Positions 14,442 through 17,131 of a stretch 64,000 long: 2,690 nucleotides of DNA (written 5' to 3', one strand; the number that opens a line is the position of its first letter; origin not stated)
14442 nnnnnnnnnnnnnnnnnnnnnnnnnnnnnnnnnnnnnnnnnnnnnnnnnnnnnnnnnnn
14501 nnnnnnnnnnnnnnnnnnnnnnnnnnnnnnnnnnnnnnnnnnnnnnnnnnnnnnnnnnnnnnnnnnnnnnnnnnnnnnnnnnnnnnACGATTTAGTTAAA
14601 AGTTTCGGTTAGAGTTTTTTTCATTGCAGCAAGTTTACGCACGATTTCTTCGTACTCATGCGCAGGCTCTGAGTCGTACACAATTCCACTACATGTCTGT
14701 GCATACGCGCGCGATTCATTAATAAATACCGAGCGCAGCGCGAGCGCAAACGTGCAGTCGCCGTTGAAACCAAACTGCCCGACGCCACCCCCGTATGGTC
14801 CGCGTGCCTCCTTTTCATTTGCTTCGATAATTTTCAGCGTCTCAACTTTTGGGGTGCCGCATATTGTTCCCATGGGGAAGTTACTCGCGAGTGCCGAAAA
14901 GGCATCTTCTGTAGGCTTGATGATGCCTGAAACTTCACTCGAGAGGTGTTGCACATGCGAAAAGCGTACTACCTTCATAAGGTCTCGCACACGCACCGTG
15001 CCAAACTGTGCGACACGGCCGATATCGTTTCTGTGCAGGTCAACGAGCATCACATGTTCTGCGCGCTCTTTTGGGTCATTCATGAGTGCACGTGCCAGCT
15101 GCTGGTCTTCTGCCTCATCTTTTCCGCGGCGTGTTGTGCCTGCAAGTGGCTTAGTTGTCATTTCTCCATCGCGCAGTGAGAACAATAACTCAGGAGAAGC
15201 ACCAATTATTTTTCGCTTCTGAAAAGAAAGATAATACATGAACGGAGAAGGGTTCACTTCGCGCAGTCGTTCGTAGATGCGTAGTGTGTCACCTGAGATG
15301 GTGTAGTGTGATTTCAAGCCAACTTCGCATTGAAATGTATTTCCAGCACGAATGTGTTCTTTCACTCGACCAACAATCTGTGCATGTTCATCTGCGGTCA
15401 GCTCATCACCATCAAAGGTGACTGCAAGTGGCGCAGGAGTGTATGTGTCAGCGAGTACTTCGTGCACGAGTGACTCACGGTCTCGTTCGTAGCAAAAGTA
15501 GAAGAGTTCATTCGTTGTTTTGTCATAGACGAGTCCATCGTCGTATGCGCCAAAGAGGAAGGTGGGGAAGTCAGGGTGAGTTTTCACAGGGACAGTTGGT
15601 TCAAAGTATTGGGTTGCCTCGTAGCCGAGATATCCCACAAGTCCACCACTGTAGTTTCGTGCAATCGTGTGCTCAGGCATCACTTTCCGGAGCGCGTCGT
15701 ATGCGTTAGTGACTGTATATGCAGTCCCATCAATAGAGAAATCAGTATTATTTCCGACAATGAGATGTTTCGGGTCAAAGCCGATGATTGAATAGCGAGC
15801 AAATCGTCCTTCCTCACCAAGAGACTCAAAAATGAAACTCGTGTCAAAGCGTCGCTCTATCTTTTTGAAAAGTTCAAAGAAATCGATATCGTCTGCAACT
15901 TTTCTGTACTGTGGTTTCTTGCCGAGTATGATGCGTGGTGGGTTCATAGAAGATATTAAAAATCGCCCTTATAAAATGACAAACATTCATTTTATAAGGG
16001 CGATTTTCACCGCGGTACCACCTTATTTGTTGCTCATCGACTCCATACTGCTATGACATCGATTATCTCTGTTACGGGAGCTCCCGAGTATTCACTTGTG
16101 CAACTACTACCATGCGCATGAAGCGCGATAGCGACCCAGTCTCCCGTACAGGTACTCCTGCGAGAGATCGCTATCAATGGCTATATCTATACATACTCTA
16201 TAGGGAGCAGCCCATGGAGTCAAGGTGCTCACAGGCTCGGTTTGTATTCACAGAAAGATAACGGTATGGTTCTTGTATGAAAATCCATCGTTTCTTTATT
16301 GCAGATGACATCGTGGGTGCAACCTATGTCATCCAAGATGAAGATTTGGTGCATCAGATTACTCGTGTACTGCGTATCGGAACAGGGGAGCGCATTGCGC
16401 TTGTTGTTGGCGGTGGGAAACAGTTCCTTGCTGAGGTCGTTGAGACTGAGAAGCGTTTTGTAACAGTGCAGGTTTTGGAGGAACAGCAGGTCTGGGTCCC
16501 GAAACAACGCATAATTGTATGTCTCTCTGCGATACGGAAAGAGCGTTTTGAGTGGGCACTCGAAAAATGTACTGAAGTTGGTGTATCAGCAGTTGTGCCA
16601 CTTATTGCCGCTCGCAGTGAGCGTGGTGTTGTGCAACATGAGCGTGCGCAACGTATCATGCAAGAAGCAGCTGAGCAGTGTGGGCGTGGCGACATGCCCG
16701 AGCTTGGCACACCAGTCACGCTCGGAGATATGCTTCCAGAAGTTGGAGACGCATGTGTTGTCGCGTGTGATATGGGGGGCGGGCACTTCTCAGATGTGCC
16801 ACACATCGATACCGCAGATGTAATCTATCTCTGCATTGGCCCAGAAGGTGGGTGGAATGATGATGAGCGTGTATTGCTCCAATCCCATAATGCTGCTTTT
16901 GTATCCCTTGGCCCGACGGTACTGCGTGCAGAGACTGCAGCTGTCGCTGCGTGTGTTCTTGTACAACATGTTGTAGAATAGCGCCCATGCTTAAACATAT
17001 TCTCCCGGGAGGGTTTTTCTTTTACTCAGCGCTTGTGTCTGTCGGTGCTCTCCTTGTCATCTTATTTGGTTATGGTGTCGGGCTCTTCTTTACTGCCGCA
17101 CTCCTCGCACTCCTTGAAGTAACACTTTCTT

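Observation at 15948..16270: Trp-specific T-box riboswitch controlling the trp operon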

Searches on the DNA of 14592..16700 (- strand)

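Call 3: search_rna_families(source=window, start=15600, end=16700, threshold=evalue, max_evalue=10, show_alignments=5)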
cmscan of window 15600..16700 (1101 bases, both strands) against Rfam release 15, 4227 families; matches with E-value up to 10: 11.
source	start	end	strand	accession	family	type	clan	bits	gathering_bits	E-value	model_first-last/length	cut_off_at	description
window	15993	16186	-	RF00230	T-box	Cis-reg; leader;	-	36.3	93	3.3e-06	1-219/219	no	T-box leader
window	15960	16006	+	RF03722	MIR4378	Gene; miRNA;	-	28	90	0.011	1-91/91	no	MIR4378 microRNA precursor family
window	15957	16009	-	RF04097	MIR2630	Gene; miRNA;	-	24.3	144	0.023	72-157/229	no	MIR2630 microRNA precursor family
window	15954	16008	+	RF02711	TeloSII_ncR49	Gene; sRNA;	-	23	55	1.5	1-89/89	no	TeloSII non coding RNA 49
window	15951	16013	+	RF00991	mir-599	Gene; miRNA;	-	16.8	94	2.3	1-88/88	no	mir-599 microRNA precursor family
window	15818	15843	-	RF02350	psRNA6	Gene; sRNA;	-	16.5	60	0.04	141-166/333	no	Nitrosomonas sRNA psRNA6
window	15952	16011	-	RF03375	MIR1094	Gene; miRNA;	-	16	80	4.3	1-104/104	no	MIR1094 microRNA precursor family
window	15900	16007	+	RF01433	snoR137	Gene; snRNA; snoRNA; HACA-box;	-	15.7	44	9.1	1-146/146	no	small nucleolar RNA snoR137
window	15963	16003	+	RF03574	mir-4847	Gene; miRNA;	-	15.1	100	6.6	1-79/79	no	mir-4847 microRNA precursor family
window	15960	16006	+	RF00130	mir-192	Gene; miRNA;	-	14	54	8.4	1-76/76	no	mir-192/215 microRNA precursor family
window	15780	15800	+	RF01308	sR58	Gene; snRNA; snoRNA; CD-box;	-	13.3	55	8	1-55/55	no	Small nucleolar RNA sR58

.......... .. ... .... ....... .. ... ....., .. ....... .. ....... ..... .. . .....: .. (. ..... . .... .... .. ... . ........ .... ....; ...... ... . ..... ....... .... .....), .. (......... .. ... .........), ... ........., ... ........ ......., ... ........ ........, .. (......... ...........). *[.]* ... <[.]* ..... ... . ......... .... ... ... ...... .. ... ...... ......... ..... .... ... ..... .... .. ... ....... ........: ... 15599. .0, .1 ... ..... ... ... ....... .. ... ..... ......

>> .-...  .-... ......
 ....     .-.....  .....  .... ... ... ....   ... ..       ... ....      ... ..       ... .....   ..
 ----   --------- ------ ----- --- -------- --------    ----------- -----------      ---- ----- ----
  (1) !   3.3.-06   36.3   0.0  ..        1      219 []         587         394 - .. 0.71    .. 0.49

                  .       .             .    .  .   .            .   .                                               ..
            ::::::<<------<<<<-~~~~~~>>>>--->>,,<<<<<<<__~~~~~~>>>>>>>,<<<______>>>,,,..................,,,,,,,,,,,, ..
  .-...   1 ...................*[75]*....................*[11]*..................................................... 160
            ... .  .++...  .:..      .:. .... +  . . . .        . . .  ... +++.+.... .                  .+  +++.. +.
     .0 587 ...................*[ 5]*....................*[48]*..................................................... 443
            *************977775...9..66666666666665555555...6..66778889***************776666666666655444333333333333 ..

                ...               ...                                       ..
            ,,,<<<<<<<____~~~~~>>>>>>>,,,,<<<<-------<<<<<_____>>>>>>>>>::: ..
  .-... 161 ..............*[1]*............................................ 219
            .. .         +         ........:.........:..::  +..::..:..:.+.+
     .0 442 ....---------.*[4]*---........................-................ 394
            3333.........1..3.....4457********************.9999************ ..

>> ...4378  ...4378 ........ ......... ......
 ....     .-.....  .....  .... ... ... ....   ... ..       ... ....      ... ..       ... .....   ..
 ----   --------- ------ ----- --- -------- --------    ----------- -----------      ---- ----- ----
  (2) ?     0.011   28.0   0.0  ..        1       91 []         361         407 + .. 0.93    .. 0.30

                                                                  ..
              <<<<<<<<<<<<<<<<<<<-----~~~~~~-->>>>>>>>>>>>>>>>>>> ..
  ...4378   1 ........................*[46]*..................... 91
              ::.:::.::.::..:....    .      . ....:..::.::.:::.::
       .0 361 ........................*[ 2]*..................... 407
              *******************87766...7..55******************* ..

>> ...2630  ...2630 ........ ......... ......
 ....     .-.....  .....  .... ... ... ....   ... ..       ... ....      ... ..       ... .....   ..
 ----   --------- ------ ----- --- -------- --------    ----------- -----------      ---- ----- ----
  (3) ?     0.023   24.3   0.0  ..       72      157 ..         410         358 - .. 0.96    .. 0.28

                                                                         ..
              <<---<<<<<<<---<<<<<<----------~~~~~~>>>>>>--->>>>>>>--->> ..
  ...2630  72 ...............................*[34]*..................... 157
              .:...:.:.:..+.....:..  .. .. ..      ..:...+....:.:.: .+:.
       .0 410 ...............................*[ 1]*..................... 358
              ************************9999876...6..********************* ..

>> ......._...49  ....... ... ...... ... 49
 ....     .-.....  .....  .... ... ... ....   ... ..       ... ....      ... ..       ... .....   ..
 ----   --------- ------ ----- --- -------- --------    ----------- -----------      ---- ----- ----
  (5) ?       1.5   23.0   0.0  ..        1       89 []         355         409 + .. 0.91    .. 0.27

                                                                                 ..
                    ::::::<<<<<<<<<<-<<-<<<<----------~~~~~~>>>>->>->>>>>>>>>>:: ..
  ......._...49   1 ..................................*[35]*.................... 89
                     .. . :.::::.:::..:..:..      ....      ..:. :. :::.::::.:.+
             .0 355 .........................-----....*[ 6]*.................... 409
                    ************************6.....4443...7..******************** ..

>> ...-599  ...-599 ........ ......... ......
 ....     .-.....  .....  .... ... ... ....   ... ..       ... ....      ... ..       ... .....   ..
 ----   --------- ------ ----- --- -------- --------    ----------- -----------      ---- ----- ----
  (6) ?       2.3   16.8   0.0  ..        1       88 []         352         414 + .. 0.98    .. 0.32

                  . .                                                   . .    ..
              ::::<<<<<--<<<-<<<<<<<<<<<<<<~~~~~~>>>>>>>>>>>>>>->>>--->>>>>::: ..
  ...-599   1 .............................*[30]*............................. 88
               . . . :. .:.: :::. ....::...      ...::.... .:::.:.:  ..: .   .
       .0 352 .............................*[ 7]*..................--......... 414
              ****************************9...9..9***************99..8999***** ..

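Call 47: search_rna_families(sources=[L083, L088, L091, L093, L094, L111, L122, L135, L084, L035, L016, L028, L090, L100, L112, L127, L131], threshold=evalue, max_evalue=1)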
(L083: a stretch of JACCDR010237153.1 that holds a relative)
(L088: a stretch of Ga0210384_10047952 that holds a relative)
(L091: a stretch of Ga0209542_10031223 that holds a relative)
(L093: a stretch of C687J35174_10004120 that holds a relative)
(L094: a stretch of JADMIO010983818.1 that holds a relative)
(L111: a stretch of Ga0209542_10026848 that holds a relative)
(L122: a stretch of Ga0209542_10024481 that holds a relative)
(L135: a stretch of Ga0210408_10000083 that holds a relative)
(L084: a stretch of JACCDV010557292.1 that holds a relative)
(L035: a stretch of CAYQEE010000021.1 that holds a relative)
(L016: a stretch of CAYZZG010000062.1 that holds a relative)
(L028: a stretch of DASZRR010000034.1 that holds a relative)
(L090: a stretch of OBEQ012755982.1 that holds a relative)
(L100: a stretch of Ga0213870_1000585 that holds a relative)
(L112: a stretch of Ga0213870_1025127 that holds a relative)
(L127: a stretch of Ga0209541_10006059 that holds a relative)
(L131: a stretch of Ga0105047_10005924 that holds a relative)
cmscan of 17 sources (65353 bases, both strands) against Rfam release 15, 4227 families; matches with E-value up to 1: 13.
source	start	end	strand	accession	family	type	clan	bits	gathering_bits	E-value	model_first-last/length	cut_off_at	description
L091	1265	1440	+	RF00230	T-box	Cis-reg; leader;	-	54.6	93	3.8e-09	1-219/219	no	T-box leader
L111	901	1079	+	RF00230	T-box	Cis-reg; leader;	-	50.6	93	4.1e-08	1-219/219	no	T-box leader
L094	1290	1451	+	RF00230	T-box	Cis-reg; leader;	-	49.1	93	9.8e-08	1-219/219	no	T-box leader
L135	1282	1443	+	RF00230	T-box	Cis-reg; leader;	-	43.5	93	2.7e-06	1-219/219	no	T-box leader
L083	1265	1454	+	RF00230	T-box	Cis-reg; leader;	-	41.6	93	8.6e-06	1-219/219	no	T-box leader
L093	1232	1404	+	RF00230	T-box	Cis-reg; leader;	-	39.5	93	2.9e-05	1-219/219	no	T-box leader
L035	354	552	+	RF00230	T-box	Cis-reg; leader;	-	38.8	93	4.4e-05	1-219/219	no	T-box leader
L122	1204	1378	+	RF00230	T-box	Cis-reg; leader;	-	37.7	93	8.9e-05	1-219/219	no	T-box leader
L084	78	204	+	RF00162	SAM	Cis-reg; riboswitch;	CL00012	35.2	44.4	0.00036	1-108/108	no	SAM riboswitch aptamer (S box leader)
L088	1205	1377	+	RF00230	T-box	Cis-reg; leader;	-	34.4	93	0.0006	1-219/219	no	T-box leader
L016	1772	1947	+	RF00230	T-box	Cis-reg; leader;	-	32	93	0.0025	1-219/219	no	T-box leader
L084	623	798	+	RF00230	T-box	Cis-reg; leader;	-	30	93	0.0082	1-219/219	no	T-box leader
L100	1802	1863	+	RF01121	sR38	Gene; snRNA; snoRNA; CD-box;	-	22.3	50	0.64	1-59/59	no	Small nucleolar RNA sR38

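Call 65: search_rna_families(sources=[L019, L095, L108, L001, L003, L008, L009, L010, L030, L032], threshold=evalue, max_evalue=1, show_alignments=2)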
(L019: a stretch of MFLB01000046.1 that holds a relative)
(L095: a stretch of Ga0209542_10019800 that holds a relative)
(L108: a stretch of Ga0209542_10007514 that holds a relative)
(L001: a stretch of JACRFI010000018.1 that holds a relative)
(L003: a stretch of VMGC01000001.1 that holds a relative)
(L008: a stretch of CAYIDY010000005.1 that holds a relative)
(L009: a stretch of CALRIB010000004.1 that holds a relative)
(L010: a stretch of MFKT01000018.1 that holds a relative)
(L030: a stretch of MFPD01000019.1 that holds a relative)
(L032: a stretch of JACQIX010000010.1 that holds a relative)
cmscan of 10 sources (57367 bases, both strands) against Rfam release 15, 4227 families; matches with E-value up to 1: 10.
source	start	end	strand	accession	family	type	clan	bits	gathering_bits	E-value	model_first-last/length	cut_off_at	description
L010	2251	2409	+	RF00230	T-box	Cis-reg; leader;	-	44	93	1.8e-06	1-219/219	no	T-box leader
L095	1233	1456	+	RF00230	T-box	Cis-reg; leader;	-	41.8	93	6.6e-06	1-219/219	no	T-box leader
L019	2196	2455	+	RF00230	T-box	Cis-reg; leader;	-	33.7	93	0.00082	1-219/219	no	T-box leader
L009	2279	2458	+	RF00230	T-box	Cis-reg; leader;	-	33.5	93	0.00092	1-219/219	no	T-box leader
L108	1085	1338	+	RF00230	T-box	Cis-reg; leader;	-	31.5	93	0.0029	1-219/219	no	T-box leader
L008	2276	2454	+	RF00230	T-box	Cis-reg; leader;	-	30.4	93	0.0059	1-219/219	no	T-box leader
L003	2122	2322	+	RF00230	T-box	Cis-reg; leader;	-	29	93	0.013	1-219/219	no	T-box leader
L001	225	375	+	RF00230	T-box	Cis-reg; leader;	-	25.7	93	0.095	1-219/219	no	T-box leader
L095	2339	2446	-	RF01396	isrN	Gene; sRNA;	-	22.9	44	0.66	1-143/143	no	isrN Hfq binding RNA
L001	1531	1610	+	RF00441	snoZ242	Gene; snRNA; snoRNA; CD-box;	-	21.7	90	0.85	1-198/198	no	Small nucleolar RNA Z242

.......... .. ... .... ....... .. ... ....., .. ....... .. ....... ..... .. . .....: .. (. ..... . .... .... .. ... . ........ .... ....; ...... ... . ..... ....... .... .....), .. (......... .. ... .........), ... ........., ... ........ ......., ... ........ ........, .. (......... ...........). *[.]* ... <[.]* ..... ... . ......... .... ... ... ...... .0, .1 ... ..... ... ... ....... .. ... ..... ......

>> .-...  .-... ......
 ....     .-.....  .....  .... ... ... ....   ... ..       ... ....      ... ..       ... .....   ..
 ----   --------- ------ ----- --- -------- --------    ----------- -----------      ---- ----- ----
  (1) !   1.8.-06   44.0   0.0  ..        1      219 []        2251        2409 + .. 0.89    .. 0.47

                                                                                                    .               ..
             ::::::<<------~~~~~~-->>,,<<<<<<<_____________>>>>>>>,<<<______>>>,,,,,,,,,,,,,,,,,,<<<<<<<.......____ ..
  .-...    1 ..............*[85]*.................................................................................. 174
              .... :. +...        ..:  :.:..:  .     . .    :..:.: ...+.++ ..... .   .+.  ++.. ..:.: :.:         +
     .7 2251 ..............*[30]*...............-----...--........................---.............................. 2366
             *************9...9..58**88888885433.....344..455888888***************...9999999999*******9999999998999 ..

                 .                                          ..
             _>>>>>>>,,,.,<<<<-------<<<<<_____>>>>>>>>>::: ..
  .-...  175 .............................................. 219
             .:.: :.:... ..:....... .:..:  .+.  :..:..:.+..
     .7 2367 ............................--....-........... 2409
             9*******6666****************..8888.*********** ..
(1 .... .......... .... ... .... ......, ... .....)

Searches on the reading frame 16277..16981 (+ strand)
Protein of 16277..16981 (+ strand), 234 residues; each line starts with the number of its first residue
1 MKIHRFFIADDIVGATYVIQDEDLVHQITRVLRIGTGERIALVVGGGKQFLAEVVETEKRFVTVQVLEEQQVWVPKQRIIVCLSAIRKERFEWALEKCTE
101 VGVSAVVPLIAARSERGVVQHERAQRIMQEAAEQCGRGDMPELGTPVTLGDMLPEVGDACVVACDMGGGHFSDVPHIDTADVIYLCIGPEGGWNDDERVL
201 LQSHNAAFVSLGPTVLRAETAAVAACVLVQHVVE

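Call 9: search_protein_families(library=ncbifam, proteins=[window:16277-16981:+])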
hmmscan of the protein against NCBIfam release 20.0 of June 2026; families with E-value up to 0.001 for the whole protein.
window:16277-16981:+ (234 aa): 23 families
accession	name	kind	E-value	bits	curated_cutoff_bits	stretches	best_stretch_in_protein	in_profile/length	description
NF008707.0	PRK11713.7-2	equivalog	2e-49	168.1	327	1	3-232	11-252/255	16S rRNA (uracil(1498)-N(3))-methyltransferase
NF008696.0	PRK11713.3-5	equivalog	9.8e-46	156.1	234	1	2-233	5-242/248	16S rRNA (uracil(1498)-N(3))-methyltransferase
NF008692.0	PRK11713.1-5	equivalog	1.5e-45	155.5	196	1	1-231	1-241/246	16S rRNA (uracil(1498)-N(3))-methyltransferase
TIGR00046.1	TIGR00046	subfamily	3.5e-44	150.9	41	1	4-231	3-235/240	RsmE family RNA methyltransferase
NF008697.0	PRK11713.4-1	equivalog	6.4e-41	140.3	234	1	5-233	6-243/250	16S rRNA (uracil(1498)-N(3))-methyltransferase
NF008711.0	PRK11713.7-6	equivalog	1.9e-40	139.1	304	1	4-230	3-239/244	16S rRNA (uracil(1498)-N(3))-methyltransferase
NF008694.0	PRK11713.3-2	equivalog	1.4e-39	135.8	234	1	2-232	6-240/245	16S rRNA (uracil(1498)-N(3))-methyltransferase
NF008702.0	PRK11713.6-1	equivalog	5.4e-37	127.3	269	1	7-231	4-231/235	16S rRNA (uracil(1498)-N(3))-methyltransferase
NF008705.0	PRK11713.6-4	equivalog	3.3e-35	121.5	343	1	18-230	18-235/248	16S rRNA (uracil(1498)-N(3))-methyltransferase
NF008709.0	PRK11713.7-4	equivalog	1.1e-34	119.9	292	1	4-231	2-240/246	16S rRNA (uracil(1498)-N(3))-methyltransferase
NF008693.0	PRK11713.2-3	equivalog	2.7e-33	115.2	210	1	6-232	5-241/246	16S rRNA (uracil(1498)-N(3))-methyltransferase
NF008704.0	PRK11713.6-3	equivalog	1.3e-31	109.7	216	1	19-229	16-220/227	16S rRNA (uracil(1498)-N(3))-methyltransferase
NF008691.0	PRK11713.1-4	equivalog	1.1e-30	106.6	279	1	4-226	2-241/252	16S rRNA (uracil(1498)-N(3))-methyltransferase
NF008703.0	PRK11713.6-2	equivalog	2.7e-30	105.3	291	1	2-226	3-232/242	16S rRNA (uracil(1498)-N(3))-methyltransferase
NF008690.0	PRK11713.1-1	equivalog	4.1e-29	101.7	342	1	1-230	1-236/243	16S rRNA (uracil(1498)-N(3))-methyltransferase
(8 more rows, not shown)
